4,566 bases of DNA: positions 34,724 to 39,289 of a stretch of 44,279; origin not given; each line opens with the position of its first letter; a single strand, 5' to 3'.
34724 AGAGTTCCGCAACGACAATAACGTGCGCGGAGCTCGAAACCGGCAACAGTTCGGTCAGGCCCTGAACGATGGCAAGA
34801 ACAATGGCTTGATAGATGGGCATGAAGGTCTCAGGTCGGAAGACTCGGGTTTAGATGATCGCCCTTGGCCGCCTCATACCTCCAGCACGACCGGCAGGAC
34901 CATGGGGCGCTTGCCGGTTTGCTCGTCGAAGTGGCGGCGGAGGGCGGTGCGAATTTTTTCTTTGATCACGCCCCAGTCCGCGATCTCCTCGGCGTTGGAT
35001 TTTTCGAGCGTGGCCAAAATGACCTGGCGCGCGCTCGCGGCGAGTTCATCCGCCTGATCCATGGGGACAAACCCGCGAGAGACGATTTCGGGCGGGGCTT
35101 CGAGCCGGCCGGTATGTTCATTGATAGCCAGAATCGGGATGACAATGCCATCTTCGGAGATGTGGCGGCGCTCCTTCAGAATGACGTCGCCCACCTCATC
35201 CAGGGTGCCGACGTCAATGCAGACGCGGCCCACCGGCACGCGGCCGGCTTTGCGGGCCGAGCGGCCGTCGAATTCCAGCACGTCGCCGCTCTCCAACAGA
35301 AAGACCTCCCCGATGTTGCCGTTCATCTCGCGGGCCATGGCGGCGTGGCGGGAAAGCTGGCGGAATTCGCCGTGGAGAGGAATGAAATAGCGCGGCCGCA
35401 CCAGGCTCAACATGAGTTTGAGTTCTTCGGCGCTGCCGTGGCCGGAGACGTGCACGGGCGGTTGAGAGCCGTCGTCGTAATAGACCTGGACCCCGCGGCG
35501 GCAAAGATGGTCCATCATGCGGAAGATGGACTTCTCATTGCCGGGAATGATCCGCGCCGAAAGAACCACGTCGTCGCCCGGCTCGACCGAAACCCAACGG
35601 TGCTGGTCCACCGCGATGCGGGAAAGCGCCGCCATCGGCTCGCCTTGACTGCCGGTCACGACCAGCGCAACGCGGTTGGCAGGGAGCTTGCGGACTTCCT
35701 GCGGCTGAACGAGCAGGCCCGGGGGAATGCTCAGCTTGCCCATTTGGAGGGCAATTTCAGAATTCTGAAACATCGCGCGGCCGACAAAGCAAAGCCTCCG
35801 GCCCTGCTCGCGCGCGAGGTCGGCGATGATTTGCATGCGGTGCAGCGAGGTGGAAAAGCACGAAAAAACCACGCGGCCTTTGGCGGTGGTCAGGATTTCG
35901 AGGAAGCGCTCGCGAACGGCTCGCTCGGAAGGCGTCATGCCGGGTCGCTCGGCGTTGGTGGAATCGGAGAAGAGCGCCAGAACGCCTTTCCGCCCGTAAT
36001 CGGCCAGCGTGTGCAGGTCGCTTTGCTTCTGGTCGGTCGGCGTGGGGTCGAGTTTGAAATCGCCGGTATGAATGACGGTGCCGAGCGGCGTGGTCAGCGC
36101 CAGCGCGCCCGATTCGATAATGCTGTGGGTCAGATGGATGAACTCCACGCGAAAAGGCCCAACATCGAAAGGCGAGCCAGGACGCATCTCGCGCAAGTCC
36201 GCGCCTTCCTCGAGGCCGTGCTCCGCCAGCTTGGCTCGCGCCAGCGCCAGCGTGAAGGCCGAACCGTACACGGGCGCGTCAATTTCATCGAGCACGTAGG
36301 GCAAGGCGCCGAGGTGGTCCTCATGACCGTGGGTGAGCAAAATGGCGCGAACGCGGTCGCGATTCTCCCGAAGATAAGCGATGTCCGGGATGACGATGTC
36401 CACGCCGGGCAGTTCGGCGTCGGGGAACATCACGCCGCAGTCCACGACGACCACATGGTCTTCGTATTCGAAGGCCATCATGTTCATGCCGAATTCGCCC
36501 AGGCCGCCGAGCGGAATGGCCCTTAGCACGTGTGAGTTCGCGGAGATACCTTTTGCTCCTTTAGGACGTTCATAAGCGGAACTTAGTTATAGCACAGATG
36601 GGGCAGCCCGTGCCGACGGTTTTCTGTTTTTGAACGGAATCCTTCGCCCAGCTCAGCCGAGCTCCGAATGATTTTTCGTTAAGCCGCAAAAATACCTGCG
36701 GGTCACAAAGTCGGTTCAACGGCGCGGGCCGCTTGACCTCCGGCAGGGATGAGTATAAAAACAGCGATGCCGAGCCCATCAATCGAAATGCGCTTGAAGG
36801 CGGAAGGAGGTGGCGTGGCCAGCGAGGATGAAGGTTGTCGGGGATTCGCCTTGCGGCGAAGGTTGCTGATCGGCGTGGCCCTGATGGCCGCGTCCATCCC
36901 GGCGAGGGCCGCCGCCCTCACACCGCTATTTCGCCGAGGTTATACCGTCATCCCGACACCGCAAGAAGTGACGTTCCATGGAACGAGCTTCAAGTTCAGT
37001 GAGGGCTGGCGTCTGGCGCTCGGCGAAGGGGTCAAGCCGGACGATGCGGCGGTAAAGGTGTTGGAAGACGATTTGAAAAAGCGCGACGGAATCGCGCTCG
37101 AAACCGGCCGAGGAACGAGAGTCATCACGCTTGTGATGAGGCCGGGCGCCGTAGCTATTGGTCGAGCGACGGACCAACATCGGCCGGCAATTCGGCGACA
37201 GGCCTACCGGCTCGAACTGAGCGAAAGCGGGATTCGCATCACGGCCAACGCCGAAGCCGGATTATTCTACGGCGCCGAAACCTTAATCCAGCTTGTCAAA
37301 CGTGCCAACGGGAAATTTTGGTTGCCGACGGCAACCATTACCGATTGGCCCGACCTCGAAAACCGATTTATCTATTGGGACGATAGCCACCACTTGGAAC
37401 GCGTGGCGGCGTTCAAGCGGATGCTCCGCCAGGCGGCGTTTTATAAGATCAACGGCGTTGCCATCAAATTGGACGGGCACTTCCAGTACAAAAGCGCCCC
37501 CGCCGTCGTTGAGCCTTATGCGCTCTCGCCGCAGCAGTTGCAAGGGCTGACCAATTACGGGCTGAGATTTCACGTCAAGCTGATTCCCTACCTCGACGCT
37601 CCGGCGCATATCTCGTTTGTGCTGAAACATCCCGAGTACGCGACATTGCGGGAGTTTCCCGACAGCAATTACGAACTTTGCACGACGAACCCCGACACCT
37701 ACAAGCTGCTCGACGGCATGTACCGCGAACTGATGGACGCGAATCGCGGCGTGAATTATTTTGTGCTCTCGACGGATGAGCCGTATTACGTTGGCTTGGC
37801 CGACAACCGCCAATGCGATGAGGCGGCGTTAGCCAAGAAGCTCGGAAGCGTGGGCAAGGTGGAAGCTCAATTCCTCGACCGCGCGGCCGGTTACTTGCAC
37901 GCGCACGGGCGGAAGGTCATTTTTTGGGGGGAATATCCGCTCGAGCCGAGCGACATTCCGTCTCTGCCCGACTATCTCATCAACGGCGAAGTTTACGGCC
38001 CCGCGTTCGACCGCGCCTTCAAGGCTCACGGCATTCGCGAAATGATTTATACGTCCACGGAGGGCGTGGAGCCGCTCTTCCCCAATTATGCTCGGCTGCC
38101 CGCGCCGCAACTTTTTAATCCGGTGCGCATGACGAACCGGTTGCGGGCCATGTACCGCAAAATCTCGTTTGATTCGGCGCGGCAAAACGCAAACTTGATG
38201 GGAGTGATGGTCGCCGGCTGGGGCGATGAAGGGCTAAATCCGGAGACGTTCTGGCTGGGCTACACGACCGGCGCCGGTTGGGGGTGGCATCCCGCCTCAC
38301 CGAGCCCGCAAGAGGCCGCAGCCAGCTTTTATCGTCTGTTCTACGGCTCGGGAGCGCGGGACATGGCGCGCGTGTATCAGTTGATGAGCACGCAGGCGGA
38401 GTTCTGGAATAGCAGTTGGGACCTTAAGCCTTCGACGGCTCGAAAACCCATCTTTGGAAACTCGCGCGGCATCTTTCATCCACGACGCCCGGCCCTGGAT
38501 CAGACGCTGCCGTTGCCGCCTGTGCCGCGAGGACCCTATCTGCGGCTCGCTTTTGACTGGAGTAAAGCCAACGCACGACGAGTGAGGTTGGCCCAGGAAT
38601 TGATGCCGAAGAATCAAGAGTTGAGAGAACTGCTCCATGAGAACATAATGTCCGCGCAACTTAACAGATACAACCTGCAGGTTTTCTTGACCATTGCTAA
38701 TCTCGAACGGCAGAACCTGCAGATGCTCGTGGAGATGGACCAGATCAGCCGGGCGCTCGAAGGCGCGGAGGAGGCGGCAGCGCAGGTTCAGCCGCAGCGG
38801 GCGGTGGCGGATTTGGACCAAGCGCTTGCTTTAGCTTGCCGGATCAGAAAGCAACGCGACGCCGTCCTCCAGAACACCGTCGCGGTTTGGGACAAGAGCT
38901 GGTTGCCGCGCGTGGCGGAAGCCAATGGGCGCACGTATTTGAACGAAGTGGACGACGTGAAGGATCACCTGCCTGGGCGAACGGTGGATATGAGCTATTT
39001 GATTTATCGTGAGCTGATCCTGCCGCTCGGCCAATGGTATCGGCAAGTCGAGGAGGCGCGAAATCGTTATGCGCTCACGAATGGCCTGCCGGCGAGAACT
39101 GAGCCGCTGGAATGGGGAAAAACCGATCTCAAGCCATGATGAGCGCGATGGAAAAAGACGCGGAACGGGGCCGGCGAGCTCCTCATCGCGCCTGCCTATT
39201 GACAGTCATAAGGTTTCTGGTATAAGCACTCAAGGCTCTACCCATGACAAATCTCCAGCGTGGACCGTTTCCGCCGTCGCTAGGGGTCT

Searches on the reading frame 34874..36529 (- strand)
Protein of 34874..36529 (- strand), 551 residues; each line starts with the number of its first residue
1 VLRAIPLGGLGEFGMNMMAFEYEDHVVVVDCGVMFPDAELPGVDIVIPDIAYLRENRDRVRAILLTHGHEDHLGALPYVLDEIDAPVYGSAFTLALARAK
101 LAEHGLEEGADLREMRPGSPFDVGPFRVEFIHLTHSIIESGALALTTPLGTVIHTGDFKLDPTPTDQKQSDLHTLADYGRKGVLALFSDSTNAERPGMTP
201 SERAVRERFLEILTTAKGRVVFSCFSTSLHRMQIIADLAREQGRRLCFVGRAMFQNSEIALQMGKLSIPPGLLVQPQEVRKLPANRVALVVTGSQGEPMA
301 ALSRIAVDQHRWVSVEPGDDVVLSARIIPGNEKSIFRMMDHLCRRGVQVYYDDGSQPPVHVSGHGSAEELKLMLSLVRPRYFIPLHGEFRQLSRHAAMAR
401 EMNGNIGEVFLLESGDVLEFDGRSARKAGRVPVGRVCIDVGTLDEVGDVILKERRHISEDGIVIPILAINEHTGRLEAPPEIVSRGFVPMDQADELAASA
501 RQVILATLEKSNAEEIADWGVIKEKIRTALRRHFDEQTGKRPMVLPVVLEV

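Call 83: search_protein_families(library=pfam, proteins=[window:34874-36529:-], max_evalue=0.00001)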
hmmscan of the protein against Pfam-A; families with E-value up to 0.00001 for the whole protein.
window:34874-36529:- (551 aa): 5 families
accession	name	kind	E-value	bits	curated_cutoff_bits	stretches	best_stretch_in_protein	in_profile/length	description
PF22505.1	RNase_J_b_CASP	-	2.3e-43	147.4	27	1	217-342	1-126/126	Ribonuclease J, beta-CASP domain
PF17770.6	RNase_J_C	-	2.6e-27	96.2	23.8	1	450-551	1-102/102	Ribonuclease J C-terminal domain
PF00753.33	Lactamase_B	-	4.2e-14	53.4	22.7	1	16-160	7-152/196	Metallo-beta-lactamase superfamily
PF07521.17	RMMBL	-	9e-11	42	21.6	1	360-404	13-57/63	Zn-dependent metallo-hydrolase RNA specificity domain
PF12706.13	Lactamase_B_2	-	1.7e-09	38.1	27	1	53-160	24-145/200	Beta-lactamase superfamily domain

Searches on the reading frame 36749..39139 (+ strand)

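Call 83: search_protein_families(library=pfam, proteins=[window:36749-39139:+], max_evalue=0.00001)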
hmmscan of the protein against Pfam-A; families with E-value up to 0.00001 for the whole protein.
window:36749-39139:+ (796 aa): 2 families
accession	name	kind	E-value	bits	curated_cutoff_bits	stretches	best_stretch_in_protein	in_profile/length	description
PF02838.20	Glyco_hydro_20b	-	9.3e-21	75.3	26.1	1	65-200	2-124/124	Glycosyl hydrolase family 20, domain 2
PF00728.28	Glyco_hydro_20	-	1.3e-12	48.2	22.3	1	258-396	74-222/348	Glycosyl hydrolase family 20, catalytic domain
